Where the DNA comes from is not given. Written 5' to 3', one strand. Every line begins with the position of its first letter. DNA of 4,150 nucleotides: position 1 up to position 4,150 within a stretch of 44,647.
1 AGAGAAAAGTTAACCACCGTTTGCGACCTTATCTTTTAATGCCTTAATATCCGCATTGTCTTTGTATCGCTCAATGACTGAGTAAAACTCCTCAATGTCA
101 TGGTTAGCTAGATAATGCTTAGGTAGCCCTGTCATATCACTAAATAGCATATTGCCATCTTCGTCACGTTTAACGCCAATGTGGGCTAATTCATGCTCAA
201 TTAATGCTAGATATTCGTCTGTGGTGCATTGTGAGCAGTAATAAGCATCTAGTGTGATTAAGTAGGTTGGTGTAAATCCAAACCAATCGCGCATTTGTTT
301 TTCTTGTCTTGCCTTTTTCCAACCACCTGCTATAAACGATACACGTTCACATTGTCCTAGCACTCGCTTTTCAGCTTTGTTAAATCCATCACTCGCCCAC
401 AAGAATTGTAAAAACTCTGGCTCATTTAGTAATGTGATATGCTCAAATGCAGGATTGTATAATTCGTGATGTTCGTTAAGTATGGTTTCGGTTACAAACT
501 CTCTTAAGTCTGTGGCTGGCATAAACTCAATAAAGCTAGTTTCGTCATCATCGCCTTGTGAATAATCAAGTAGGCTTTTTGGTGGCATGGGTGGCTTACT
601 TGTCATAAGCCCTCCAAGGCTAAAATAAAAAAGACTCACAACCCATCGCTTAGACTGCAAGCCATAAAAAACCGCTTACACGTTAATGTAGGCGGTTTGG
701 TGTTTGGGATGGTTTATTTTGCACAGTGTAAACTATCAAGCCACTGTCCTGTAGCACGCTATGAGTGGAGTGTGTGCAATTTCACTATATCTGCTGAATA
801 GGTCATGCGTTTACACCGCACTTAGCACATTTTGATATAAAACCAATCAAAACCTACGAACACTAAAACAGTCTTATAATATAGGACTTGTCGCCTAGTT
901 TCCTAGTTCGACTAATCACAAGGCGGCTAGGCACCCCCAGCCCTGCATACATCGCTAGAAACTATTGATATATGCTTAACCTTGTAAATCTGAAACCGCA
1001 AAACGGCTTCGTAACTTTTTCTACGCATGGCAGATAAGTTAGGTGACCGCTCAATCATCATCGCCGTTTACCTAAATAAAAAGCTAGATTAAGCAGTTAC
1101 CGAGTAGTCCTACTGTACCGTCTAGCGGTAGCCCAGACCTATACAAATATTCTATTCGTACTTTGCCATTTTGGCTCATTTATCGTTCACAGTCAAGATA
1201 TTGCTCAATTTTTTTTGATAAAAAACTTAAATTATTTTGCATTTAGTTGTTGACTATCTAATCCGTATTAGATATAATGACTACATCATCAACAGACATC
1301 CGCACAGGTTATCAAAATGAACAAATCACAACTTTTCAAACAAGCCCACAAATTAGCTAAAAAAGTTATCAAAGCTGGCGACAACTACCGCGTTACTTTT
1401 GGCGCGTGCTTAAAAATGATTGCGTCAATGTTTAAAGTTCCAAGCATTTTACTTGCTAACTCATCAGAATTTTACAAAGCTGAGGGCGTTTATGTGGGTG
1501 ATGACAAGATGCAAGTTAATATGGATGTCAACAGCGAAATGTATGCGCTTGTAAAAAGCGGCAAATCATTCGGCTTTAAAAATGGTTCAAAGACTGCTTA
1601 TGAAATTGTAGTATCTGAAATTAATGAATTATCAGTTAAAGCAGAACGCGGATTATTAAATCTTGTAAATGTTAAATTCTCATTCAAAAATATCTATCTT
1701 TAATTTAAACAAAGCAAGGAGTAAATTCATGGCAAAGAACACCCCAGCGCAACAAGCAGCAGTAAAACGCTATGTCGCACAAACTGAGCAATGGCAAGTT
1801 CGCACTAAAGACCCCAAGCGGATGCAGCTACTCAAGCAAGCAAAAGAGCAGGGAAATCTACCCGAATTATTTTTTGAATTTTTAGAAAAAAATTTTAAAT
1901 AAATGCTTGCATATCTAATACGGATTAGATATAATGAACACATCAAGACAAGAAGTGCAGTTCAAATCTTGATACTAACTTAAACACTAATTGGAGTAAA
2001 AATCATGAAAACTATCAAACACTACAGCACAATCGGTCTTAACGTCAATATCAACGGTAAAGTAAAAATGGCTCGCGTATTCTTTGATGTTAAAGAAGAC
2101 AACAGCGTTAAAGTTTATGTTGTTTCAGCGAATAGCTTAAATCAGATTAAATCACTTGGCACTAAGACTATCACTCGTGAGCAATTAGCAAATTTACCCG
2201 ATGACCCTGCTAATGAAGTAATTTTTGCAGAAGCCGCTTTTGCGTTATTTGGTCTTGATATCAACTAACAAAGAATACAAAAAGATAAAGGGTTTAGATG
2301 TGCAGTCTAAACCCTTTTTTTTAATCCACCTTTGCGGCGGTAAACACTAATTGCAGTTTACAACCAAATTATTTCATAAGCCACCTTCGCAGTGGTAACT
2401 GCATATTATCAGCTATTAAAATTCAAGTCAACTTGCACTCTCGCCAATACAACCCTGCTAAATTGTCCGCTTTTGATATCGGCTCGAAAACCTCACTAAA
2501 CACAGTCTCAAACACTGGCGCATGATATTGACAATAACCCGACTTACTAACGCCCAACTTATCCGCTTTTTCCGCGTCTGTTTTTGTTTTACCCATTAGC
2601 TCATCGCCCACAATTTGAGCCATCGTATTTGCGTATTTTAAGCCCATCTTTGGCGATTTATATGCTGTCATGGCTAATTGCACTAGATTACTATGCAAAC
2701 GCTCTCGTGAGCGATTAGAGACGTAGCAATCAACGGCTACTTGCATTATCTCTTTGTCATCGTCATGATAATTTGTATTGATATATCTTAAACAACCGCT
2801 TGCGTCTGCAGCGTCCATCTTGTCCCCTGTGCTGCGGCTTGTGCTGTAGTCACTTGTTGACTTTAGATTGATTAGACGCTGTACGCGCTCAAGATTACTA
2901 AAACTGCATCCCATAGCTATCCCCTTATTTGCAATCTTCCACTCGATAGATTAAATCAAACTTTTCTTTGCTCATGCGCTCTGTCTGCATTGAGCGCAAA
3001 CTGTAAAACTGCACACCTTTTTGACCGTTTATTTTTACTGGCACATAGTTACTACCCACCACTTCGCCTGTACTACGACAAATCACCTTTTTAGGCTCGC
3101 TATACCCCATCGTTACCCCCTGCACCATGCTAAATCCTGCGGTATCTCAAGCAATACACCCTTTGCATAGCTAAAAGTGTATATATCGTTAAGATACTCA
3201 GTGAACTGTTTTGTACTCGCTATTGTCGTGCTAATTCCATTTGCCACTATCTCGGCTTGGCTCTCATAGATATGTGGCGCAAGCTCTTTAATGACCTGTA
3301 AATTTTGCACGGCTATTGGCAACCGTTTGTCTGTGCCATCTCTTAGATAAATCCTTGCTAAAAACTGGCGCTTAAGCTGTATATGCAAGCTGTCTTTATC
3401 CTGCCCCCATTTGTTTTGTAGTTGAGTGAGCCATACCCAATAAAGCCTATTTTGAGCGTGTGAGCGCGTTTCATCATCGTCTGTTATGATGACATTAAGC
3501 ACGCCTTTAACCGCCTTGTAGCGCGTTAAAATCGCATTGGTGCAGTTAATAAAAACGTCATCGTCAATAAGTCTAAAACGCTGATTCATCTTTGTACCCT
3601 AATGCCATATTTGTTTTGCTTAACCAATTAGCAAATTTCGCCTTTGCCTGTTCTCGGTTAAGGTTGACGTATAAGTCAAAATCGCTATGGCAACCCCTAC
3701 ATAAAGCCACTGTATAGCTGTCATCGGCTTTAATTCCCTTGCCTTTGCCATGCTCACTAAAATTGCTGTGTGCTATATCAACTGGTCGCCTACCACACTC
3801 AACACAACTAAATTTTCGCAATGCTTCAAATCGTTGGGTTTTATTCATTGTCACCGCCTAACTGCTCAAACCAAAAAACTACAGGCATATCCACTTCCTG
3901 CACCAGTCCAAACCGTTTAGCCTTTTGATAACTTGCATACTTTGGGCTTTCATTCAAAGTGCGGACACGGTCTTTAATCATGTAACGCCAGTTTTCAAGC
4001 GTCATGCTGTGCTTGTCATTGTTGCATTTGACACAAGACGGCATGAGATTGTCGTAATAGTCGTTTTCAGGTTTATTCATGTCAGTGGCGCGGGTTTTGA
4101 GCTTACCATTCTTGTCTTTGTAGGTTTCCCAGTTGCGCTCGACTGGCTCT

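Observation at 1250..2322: Counter-oriented three-gene cassette with twin consensus promoters sharing one 18-bp palindromic operator in flipped orientation (acr-aca-like or TA-like)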

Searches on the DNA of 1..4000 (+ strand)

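Call 6: search_dna_similar(query=window:1-4000:+, collection=phages, mode=distant, max_rows=25)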
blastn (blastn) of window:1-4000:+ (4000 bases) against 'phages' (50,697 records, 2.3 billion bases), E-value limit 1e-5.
Records with a match: 26; places in all: 26; records where one place covers at least 80% of the query: 0.
Best place of each record, by identity: 60-80% 26.
By first word of the organism name: Acinetobacter 25; Vibrio 1.
By host as written in the record: Acinetobacter baumannii 8; Acinetobacter baumannii 703 3; - 3; Acinetobacter baumannii Ab105 2; Acinetobacter baumannii YMC/09/02/B1251 2; Acinetobacter baumannii 1656-2 1; Acinetobacter baumannii 1326 1; Acinetobacter baumannii 1971 1; and 5 more.
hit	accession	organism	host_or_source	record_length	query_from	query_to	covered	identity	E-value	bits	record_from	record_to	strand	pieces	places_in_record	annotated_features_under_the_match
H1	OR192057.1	Acinetobacter phage A785.1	Acinetobacter baumannii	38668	85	417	8%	66.5%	4e-13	84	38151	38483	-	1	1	hypothetical protein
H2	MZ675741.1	Acinetobacter phage Ab1656-2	Acinetobacter baumannii 1656-2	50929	85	417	8%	66.4%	4e-13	85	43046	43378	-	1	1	hypothetical protein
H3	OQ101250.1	Acinetobacter phage Acba_1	Acinetobacter baumannii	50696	85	417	8%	66.4%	4e-13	85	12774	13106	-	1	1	hypothetical protein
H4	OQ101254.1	Acinetobacter phage Acba_11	Acinetobacter baumannii 1326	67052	85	417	8%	66.4%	4e-13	85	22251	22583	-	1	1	hypothetical protein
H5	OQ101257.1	Acinetobacter phage Acba_15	Acinetobacter baumannii 703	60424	85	417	8%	66.4%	4e-13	85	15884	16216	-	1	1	putative metallopeptidase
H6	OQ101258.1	Acinetobacter phage Acba_16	Acinetobacter baumannii 703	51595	85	417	8%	66.4%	4e-13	85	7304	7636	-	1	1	putative metallopeptidase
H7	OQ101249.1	Acinetobacter phage Acba_4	Acinetobacter baumannii 1971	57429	85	417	8%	66.4%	4e-13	85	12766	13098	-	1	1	putative metallopeptidase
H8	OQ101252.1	Acinetobacter phage Aclw_8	Acinetobacter baumannii 703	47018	85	417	8%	66.4%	4e-13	85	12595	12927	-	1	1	putative metallopeptidase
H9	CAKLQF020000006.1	Acinetobacter phage MD-2021a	not known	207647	85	363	7%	69.5%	4e-19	104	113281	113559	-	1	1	Uncharacterised protein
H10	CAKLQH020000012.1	Acinetobacter phage MD-2021a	not known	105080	85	363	7%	69.5%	4e-19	104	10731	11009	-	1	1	Uncharacterised protein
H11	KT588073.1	Acinetobacter phage Ab105-3phi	Acinetobacter baumannii Ab105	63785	85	363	7%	68.8%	2e-16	96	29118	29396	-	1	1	indoleacetamide hydrolase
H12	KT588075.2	Acinetobacter phage Ab105-2phi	Acinetobacter baumannii Ab105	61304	85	363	7%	68.8%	2e-16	96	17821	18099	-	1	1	hypothetical protein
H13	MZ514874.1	Acinetobacter phage Ab105-2phideltaCI404ad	Acinetobacter baumannii Ab404_GEIH-2010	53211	85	363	7%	68.8%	2e-16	96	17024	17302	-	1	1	putative metallopeptidase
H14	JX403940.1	Acinetobacter phage YMC/09/02/B1251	Acinetobacter baumannii YMC/09/02/B1251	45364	85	327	6%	68.9%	3e-15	92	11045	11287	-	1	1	hypothetical protein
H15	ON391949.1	Acinetobacter phage YC#06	Acinetobacter baumannii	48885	85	327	6%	68.9%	3e-15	92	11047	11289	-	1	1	hypothetical protein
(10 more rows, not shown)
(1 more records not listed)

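Call 75: search_rna_families(source=window, start=560, end=2500, threshold=evalue, max_evalue=1)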
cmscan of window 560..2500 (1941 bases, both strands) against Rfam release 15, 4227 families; matches with E-value up to 1: 2.
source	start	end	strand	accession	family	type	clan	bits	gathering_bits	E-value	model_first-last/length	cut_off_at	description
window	2287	2330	-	RF02596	cyano_het_sRNA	Gene; sRNA;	-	20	35.7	0.6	1-56/56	no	Cyanobacteria heterocyst sRNA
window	2318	2345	-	RF01317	CRISPR-DR4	Gene; CRISPR;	CL00014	19.5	35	0.67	1-28/28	no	CRISPR RNA direct repeat element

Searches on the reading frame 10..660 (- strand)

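Call 3: search_protein_families(library=pfam, proteins=[window:10-660:-], max_evalue=1)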
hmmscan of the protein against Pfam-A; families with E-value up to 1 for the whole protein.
window:10-660:- (216 aa): 2 families
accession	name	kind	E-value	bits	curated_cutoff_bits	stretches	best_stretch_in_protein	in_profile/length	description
PF18894.6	PhageMetallopep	-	1.7e-31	109.5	23.7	1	54-209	2-130/134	Putative phage metallopeptidase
PF17429.7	GP70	-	0.26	11.5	27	0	150-175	23-46/54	Gene product 70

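Call 4: search_protein_families(library=phrogs, proteins=[window:10-660:-], max_evalue=0.1)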
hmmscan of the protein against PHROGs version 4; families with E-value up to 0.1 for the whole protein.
window:10-660:- (216 aa): 5 families
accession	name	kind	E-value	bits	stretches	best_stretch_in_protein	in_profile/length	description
phrog_513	-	integration and excision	4e-68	229.9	1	23-211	4-184/208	transposase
phrog_18648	-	unknown function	3.5e-20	72.9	1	149-209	3-63/87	-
phrog_3768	-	unknown function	0.0063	17.5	1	134-161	60-87/216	-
phrog_30168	-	unknown function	0.016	16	1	110-129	8-27/42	-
phrog_18220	-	unknown function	0.096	13.5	0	172-212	99-139/169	-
